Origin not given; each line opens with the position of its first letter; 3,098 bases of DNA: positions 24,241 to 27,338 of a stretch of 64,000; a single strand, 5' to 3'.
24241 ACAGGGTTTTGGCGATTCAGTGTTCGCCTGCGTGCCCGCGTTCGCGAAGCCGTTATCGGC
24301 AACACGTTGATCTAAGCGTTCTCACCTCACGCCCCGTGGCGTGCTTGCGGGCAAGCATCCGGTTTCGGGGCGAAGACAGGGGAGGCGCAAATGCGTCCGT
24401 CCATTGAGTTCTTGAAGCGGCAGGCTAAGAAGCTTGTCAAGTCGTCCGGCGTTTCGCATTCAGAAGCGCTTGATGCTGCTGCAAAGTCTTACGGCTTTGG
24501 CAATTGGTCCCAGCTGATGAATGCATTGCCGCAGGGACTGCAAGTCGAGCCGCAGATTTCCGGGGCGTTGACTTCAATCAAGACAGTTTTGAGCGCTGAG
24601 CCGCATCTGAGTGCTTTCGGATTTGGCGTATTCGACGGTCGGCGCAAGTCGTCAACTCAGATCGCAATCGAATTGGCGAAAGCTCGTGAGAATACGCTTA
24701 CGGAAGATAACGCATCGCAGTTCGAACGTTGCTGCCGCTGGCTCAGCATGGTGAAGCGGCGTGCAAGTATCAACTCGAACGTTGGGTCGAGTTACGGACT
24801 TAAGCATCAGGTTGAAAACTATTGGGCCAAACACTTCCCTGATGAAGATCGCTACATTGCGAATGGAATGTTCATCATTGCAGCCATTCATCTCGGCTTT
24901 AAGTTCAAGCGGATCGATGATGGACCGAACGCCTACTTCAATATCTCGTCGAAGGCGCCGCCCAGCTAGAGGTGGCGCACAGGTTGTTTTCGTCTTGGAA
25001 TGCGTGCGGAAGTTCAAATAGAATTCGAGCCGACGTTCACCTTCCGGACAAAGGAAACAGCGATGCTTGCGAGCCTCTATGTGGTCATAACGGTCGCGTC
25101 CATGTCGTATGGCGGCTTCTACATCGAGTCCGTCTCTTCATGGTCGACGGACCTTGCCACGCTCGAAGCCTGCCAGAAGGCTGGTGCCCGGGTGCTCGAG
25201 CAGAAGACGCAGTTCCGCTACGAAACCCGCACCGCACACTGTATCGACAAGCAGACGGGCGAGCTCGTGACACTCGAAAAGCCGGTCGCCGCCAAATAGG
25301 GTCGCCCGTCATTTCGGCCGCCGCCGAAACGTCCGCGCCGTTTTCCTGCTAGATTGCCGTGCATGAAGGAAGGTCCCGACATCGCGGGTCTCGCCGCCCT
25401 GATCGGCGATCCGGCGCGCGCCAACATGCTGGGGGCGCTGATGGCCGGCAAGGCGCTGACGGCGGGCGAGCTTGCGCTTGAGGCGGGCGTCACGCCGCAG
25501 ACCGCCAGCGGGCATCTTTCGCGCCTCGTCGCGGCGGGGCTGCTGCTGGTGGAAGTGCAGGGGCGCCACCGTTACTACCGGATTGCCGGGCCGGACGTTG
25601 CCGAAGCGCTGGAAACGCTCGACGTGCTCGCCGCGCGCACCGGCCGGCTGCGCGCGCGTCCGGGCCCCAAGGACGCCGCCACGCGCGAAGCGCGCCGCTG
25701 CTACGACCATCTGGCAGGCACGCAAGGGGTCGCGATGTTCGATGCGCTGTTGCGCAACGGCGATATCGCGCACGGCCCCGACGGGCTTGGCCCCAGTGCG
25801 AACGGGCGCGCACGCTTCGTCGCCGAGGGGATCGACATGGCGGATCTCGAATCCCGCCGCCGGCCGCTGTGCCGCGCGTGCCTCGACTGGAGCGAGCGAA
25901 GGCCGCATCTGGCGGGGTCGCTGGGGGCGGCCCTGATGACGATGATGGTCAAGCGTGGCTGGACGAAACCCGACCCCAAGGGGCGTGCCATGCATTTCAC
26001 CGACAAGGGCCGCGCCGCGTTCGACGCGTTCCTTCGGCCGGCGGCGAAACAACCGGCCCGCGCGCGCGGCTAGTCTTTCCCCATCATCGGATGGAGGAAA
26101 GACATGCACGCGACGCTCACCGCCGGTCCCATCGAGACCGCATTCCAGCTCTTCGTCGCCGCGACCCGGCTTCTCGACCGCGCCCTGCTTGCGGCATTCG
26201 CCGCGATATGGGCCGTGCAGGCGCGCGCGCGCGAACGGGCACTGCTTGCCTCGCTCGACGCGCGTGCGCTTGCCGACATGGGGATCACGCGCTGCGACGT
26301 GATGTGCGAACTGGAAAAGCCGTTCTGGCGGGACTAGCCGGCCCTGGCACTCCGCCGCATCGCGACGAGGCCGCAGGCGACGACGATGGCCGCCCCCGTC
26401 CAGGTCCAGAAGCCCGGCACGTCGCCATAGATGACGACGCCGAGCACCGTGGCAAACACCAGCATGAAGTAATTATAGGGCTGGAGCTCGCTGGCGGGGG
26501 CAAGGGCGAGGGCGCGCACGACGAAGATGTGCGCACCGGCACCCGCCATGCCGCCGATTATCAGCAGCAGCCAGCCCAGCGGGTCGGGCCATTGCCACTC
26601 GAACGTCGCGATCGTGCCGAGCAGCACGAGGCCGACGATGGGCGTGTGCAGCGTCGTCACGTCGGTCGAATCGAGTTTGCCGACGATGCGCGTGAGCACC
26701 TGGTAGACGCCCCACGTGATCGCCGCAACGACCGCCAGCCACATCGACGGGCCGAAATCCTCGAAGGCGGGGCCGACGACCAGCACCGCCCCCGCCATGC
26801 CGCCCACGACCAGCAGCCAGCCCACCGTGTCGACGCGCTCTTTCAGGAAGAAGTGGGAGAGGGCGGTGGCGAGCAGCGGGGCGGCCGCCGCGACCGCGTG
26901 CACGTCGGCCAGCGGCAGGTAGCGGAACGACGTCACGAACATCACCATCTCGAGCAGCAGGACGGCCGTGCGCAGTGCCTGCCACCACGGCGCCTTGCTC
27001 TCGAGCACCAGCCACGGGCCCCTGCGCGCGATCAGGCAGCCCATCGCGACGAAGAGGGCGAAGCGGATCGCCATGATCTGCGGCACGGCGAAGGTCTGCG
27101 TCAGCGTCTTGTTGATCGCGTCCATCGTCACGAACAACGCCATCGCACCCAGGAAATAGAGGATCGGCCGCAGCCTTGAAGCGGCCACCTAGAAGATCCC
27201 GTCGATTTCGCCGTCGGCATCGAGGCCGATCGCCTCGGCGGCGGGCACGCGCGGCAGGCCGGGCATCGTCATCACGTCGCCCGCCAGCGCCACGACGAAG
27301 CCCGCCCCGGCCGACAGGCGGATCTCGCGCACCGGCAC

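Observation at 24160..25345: Low-GC islet with two hypothetical genes next to a nested-palindrome repeat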

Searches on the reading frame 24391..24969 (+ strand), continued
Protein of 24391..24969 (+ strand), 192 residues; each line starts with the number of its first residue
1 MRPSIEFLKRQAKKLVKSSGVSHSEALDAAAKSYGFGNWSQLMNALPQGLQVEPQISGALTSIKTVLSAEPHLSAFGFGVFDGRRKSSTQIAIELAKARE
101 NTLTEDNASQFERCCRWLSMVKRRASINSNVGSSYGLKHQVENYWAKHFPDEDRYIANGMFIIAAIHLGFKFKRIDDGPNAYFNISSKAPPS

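Call 95: search_solved_structures(query=L119:1556-2302:+, max_evalue=0.01)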
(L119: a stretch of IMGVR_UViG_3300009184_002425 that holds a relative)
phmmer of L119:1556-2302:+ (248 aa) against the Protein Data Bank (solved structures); distinct sequences matched with E-value up to 0.01: 0.

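Call 96: search_solved_structures(query=L141:711-2663:+, max_evalue=0.001)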
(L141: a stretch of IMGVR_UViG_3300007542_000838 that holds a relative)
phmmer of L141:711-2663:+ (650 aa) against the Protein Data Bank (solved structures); distinct sequences matched with E-value up to 0.001: 68 (the best 60 are shown).
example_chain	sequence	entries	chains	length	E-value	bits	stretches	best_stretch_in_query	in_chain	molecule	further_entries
8oo6_A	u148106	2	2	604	6.7e-20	74.3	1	108-486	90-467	DNA polymerase I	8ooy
1d8y_A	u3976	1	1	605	6.8e-20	74.3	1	108-486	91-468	DNA POLYMERASE I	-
1kln_A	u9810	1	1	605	6.8e-20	74.3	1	108-486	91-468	PROTEIN (DNA POLYMERASE I KLENOW FRAGMENT (E.C.2.7.7.7))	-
1d9d_A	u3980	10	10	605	6.8e-20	74.3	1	108-486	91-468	DNA POLYMERASE I | PROTEIN (DNA POLYMERASE I KLENOW FRAGMENT (E.C.2.7.7.7)) | PROTEIN (DNA POLYMERASE I-KLENOW FRAGMENT (E.C.2.7.7.7))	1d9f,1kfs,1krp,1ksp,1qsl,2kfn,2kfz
1dpi_A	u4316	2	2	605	6.8e-20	74.3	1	108-486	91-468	DNA POLYMERASE I KLENOW FRAGMENT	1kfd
5w6k_A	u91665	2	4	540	9.7e-20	73.7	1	271-508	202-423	DNA polymerase I, thermostable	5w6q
4xiu_A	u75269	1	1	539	1.2e-19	73.4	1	339-507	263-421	DNA polymerase I, thermostable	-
4n56_A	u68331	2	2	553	1.3e-19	73.3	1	339-507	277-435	DNA polymerase I, thermostable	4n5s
2ktq_A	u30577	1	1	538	1.4e-19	73.2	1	338-508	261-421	PROTEIN (LARGE FRAGMENT OF DNA POLYMERASE I)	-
4ktq_A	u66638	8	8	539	1.4e-19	73.2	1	338-508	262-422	PROTEIN (LARGE FRAGMENT OF DNA POLYMERASE I) | DNA polymerase I, thermostable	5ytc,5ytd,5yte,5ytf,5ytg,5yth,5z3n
1jxe_A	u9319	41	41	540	1.4e-19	73.2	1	338-508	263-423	TAQ DNA POLYMERASE I | PROTEIN (LARGE FRAGMENT OF DNA POLYMERASE I) | DNA polymerase I, thermostable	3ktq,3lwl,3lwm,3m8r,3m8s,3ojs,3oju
1qtm_A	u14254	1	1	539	1.4e-19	73.2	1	338-508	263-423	DNA POLYMERASE I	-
6fbc_A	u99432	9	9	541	1.4e-19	73.2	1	338-508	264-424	DNA polymerase I, thermostable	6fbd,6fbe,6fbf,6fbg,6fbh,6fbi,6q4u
1qss_A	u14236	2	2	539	1.4e-19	73.2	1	338-508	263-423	DNA POLYMERASE I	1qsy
1ktq_A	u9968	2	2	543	1.4e-19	73.2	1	338-508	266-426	DNA POLYMERASE I | PROTEIN (DNA POLYMERASE I)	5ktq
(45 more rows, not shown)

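Call 97: search_solved_structures(query=L174:3513-5102:+, max_evalue=0.001)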
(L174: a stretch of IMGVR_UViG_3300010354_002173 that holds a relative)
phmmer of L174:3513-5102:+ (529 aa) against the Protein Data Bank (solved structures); distinct sequences matched with E-value up to 0.001: 75 (the best 60 are shown).
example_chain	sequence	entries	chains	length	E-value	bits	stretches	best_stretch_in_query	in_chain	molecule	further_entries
1z63_A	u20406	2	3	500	4.3e-24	88.2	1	96-498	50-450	Helicase of the snf2/rad54 family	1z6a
7otq_K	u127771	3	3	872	3e-22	82.1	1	107-522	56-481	Chromodomain-helicase-DNA-binding protein 1-like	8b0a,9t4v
7epu_B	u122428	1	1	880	3.1e-22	82.1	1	107-522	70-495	Chromodomain-helicase-DNA-binding protein 1-like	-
7enn_K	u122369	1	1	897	3.2e-22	82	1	107-522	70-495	Chromodomain-helicase-DNA-binding protein 1-like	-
6vz4_K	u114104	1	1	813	2.3e-18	69.3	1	99-523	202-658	Nuclear protein STH1/NPS1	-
6vzg_K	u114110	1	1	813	2.3e-18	69.3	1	99-523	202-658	Nuclear protein STH1/NPS1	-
6k15_J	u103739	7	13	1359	7.4e-18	67.6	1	99-523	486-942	Nuclear protein STH1/NPS1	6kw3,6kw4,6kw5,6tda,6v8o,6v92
6iy2_O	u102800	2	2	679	6.5e-17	64.5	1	96-523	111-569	Transcription regulatory protein SNF2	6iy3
6jyl_K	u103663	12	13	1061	7.7e-17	64.3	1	83-522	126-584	ISWI chromatin-remodeling complex ATPase ISW1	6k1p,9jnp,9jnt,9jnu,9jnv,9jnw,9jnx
7x3t_V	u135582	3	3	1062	7.7e-17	64.3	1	83-522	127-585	ISWI chromatin-remodeling complex ATPase ISW1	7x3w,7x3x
5x0x_O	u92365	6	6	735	8.4e-17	64.1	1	96-523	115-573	Transcription regulatory protein SNF2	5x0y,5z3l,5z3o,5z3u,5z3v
9lj2_K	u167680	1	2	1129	8.7e-17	64.1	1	83-522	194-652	ISWI chromatin-remodeling complex ATPase ISW1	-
6iro_L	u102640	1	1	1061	9.8e-17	63.9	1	83-522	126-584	ISWI chromatin-remodeling complex ATPase ISW1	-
6gej_M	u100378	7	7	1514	1.2e-16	63.6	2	380-519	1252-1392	Helicase SWR1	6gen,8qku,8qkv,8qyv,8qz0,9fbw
9b1d_A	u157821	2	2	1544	1.3e-16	63.5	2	380-519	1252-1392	Helicase SWR1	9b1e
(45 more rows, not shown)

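Call 98: get_annotated_region(hit=H40, flank=3000)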
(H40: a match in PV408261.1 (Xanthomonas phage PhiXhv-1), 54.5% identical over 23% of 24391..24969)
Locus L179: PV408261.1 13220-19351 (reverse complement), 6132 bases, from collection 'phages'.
description: Xanthomonas phage PhiXhv-1, complete genome.
organism: Xanthomonas phage PhiXhv-1 (NCBI taxid 3413152)
taxonomy: Viruses; Duplodnaviria; Heunggongvirae; Uroviricota; Caudoviricetes
host: Xanthomonas hortorum pv. vitians CFBP8638 (=LM16734); source: -; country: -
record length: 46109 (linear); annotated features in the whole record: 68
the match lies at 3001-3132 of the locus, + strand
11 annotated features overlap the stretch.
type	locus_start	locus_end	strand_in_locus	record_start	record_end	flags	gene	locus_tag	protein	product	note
CDS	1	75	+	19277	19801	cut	-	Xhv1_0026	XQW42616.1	hypothetical protein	-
CDS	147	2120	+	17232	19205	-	-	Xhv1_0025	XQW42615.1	DNA polymerase I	-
CDS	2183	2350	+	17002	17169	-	-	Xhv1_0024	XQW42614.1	hypothetical protein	-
CDS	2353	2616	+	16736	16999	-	-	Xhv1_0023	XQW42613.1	hypothetical protein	-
CDS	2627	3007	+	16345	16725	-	-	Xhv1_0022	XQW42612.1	hypothetical protein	-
CDS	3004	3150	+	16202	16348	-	-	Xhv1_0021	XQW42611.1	replicative DNA helicase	-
CDS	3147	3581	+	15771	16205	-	-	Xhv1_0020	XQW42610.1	hypothetical protein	-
CDS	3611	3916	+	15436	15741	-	-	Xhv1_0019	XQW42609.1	repressor protein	-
CDS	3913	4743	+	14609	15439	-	-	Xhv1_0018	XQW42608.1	hypothetical protein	-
CDS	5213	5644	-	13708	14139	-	-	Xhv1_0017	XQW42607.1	putative XkdM-like protein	-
CDS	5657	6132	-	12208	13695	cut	-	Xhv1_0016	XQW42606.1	sheath protein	-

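Call 99: get_annotated_region(hit=H27, flank=3000)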
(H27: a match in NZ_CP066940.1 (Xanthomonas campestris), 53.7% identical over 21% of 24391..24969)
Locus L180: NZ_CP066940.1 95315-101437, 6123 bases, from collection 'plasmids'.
description: Xanthomonas campestris pv. campestris strain 12112 plasmid unnamed
organism: Xanthomonas campestris (NCBI taxid 340)
taxonomy: Bacteria; Pseudomonadota; Gammaproteobacteria; Lysobacterales; Lysobacteraceae; Xanthomonas; Xanthomonas campestris
host: -; source: Brassica oleracea var. gemmifera,Cell Culture,Symptomatic leaf tissue; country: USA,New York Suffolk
typing (MOB-suite, as given by PLSDB): non-mobilizable; mating-pair formation MPF_I
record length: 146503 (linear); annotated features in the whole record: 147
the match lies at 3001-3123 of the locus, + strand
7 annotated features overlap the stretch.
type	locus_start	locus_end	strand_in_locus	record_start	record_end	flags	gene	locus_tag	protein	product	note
CDS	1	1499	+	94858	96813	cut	-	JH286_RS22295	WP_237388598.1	DEAD/DEAH box helicase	-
CDS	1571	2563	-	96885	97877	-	-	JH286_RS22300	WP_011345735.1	GSU2403 family nucleotidyltransferase fold protein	-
CDS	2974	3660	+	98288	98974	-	-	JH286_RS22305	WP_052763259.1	YozE family protein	-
CDS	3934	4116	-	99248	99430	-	-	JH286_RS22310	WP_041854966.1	hypothetical protein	-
CDS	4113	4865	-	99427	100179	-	-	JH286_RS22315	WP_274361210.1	DsbC family protein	-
CDS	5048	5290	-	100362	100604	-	-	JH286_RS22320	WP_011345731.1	hypothetical protein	-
CDS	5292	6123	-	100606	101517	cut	-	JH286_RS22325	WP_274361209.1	recombination-associated protein RdgC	-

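Call 105: search_solved_structures(query=A4, max_evalue=1)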
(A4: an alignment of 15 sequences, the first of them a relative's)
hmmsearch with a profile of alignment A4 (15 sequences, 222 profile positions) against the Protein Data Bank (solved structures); distinct sequences matched with E-value up to 1: 2.
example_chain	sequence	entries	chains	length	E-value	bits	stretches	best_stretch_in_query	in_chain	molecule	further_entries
4r5q_A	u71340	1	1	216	0.67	12.6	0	106-143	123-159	CRISPR-associated exonuclease, Cas4 family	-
4qik_A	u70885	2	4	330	0.76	12.5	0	37-138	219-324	Roquin-1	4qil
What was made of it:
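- Tried and rejected: It could not be confirmed as Cas4-like by database score (E 0.67, call 105).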

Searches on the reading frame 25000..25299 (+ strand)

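Call 4: search_protein_families(library=pfam, proteins=[window:25000-25299:+], max_evalue=0.1)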
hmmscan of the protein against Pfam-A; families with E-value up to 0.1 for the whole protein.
window:25000-25299:+ (99 aa): 0 families

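Call 12: search_protein_families(library=phrogs, proteins=[window:25000-25299:+], max_evalue=1)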
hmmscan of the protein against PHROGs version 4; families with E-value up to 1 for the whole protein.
window:25000-25299:+ (99 aa): 2 families
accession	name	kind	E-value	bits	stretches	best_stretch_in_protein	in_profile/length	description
phrog_3766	-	unknown function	0.19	12.9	1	50-85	21-61/66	-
phrog_27044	-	unknown function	0.22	12.7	1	14-39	6-33/165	-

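Call 13: search_protein_families(library=padloc, proteins=[window:25000-25299:+], max_evalue=1)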
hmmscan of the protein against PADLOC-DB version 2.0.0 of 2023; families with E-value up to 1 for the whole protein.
window:25000-25299:+ (99 aa): 0 families

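Call 14: search_protein_families(library=ncbifam, proteins=[window:25000-25299:+], max_evalue=1)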
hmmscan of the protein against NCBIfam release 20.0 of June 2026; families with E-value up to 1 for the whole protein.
window:25000-25299:+ (99 aa): 0 families

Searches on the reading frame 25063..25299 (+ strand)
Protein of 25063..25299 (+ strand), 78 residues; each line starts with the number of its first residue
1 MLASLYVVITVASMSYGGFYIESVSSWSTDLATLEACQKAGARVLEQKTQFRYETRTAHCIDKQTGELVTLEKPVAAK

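Call 23: find_homologous_proteins(query=window:25063-25299:+, max_evalue=0.01)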
Query window:25063-25299:+ (78 aa): 2 proteins with E <= 0.01 among 2 candidates.
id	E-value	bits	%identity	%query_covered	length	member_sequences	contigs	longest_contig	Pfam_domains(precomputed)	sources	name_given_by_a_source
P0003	3.7e-43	161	100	100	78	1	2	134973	-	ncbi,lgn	-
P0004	2.2e-23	99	69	95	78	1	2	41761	-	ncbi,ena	-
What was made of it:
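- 25063..25299 (+): orf78: a 78-aa protein with an N-terminal hydrophobic helix and two conserved Cys. It is probably exported or membrane-anchored, and it is known only from Tagaea. Only two proteins among 5.8 billion match: itself and P0004 from the Tagaea MAG L009 (call 23).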

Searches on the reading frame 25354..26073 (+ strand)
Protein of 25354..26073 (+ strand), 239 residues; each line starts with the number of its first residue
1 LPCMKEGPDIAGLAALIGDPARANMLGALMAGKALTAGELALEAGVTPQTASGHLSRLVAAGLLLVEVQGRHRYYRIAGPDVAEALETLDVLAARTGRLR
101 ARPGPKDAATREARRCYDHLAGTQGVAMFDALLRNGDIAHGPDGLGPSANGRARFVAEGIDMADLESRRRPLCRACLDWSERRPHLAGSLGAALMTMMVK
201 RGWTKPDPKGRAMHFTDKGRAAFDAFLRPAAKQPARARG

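Call 4: search_protein_families(library=pfam, proteins=[window:25354-26073:+], max_evalue=0.1)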
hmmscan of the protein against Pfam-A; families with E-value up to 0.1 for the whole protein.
window:25354-26073:+ (239 aa): 14 families
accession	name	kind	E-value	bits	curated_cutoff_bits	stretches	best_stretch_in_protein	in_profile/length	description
PF12840.13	HTH_20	-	4.1e-10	39.9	27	1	18-66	2-50/51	Helix-turn-helix domain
PF12802.13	MarR_2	-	1.8e-07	31.6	27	1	20-65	5-51/61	MarR family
PF01022.26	HTH_5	-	1.6e-05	25.1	22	1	19-63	1-44/47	Bacterial regulatory protein, arsR family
PF25213.1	HVO_A0261_N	-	1.8e-05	25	35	1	13-89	4-77/86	HVO_A0261 N-terminal domain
PF07848.18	PaaX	-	0.0013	19.4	24.8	1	45-78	34-67/70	PaaX-like protein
PF24033.1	DUF7342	-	0.0013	19.1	31.6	1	34-77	17-60/150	Family of unknown function (DUF7342)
PF13545.12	HTH_Crp_2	-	0.0017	18.7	27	1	35-71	23-57/70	Crp-like helix-turn-helix domain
PF08279.18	HTH_11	-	0.0018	18.6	25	1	26-76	6-55/55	HTH domain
PF00392.27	GntR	-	0.0057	16.7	27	1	27-69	16-59/64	Bacterial regulatory proteins, gntR family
PF13412.12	HTH_24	-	0.011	15.8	21.9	1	28-63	11-46/48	Winged helix-turn-helix DNA-binding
PF01978.25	TrmB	-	0.018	15.3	25.6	1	28-77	16-64/68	Sugar-specific transcriptional regulator TrmB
PF13338.12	AbiEi_4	-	0.049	14.2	25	0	35-64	14-38/49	Transcriptional regulator, AbiEi antitoxin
PF21248.3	SoFic-like_C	-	0.069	13.8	27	0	43-75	39-71/76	Protein adenylyltransferase SoFic-like, C-terminal domain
PF09339.16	HTH_IclR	-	0.077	13.2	22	0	26-64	9-48/52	IclR helix-turn-helix domain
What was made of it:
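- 25363..26073 (+): ArsR/HTH_20-type regulator gene (right flank, native). The start is probably ATG 25363, as in its orthologues. Pfam HTH_20 4e-10 and HTH_5 1.6e-5 (call 4).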

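Call 11: find_related_loci(query=window:25354-26073:+, collection=genome_contigs, flank=10000)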
Query window:25354-26073:+ (239 aa) in genome_contigs; peptide patterns used: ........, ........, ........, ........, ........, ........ (x = any residue, [..] = any of these).
599 stretches matched a pattern (row limit reached: there are more); 80 encode a relative of the query (tblastn E <= 1e-3); 80 distinct loci.
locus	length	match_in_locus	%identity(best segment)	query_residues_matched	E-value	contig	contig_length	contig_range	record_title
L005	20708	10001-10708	84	4-239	1e-126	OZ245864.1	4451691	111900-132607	MAG: Tagaea sp. isolate b89f3a61-f39d-4744-9122-d78dad599a90 genome assembly, chromosome: 1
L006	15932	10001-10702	85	1-234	3e-125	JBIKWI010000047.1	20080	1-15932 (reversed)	MAG: Tagaea sp. isolate ME2015-09-13_3300035666_group6_bin128 Rohwer_bin1822_scaffold_2200_c1, whole genome shotgun sequ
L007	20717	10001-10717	83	1-239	4e-125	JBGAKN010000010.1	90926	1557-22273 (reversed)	MAG: Tagaea sp. isolate MAG_MBR_H10.16 MBRH10-16_opera_contig_1047, whole genome shotgun sequence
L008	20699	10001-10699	83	1-233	4e-121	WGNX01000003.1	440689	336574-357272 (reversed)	MAG: Alphaproteobacteria bacterium isolate RI_332 c_000000152678, whole genome shotgun sequence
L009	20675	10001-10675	84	4-228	8e-120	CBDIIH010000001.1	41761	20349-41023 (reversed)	MAG: Tagaea sp. isolate 835704f9-8dba-454c-b00a-1ace12109bd4 genome assembly, contig: contig_1, whole genome shotgun seq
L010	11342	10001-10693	83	4-234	4e-114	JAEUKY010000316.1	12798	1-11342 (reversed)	MAG: Rhodospirillales bacterium isolate new MAG-107 k141_3146335, whole genome shotgun sequence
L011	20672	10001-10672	71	4-227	9e-101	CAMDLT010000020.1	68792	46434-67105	MAG: Asaia bogorensis isolate TE-08apr19-29 genome assembly, contig: TE-08apr19-C215, whole genome shotgun sequence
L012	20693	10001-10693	82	4-234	4e-120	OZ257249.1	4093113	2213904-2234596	MAG: Tagaea sp. isolate 835704f9-8dba-454c-b00a-1ace12109bd4 genome assembly, chromosome: 1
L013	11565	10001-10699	70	4-236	1e-99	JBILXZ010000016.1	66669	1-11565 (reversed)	MAG: Tagaea sp. isolate ME2018-11-08GD_3300042940_group8_bin19 Rohwer_bin1824_scaffold_124_c2, whole genome shotgun sequ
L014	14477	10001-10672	67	4-227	1e-92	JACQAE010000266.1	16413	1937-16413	MAG: Proteobacteria bacterium isolate NC_groundwater_908_Pr1_S-0.2um_65_18 Montesol18-Sp2_coassembly_scaffold_1115683, w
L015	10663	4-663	76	13-232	3e-92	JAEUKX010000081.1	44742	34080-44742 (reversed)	MAG: Rhodospirillales bacterium isolate new MAG-106 k141_223508, whole genome shotgun sequence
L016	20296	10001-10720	62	1-236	3e-92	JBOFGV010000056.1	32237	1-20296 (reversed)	MAG: Beijerinckiaceae bacterium isolate WFFMC_MAG_063 k139_708173_flag=0_multi=8.9918_len=32237, whole genome shotgun se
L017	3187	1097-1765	66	4-226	8e-92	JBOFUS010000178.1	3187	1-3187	MAG: Beijerinckiaceae bacterium isolate WFFMC_MAG_598 k139_143104_flag=0_multi=13.9833_len=3187, whole genome shotgun se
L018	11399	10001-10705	63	2-239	2e-89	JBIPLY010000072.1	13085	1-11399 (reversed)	MAG: Acetobacteraceae bacterium isolate ME2015-10-04_3300042525_group6_bin82 Rohwer_bin1811_scaffold_2237_c1, whole geno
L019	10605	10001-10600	71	4-203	6e-88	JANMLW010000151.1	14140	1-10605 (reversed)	MAG: Hyphomicrobiales bacterium isolate OTE_58_metabat_619 OTE_58_k141_846306, whole genome shotgun sequence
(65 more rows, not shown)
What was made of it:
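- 25363..26073 (+): 82-85% identical orthologues in Tagaea genomes (call 11).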

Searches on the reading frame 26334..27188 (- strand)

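Call 4: search_protein_families(library=pfam, proteins=[window:26334-27188:-], max_evalue=0.1)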
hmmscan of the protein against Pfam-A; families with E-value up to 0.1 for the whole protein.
window:26334-27188:- (284 aa): 1 family
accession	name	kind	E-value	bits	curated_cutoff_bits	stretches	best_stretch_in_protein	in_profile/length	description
PF00892.27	EamA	-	3.5e-24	86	28.2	2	149-271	4-128/135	EamA-like transporter family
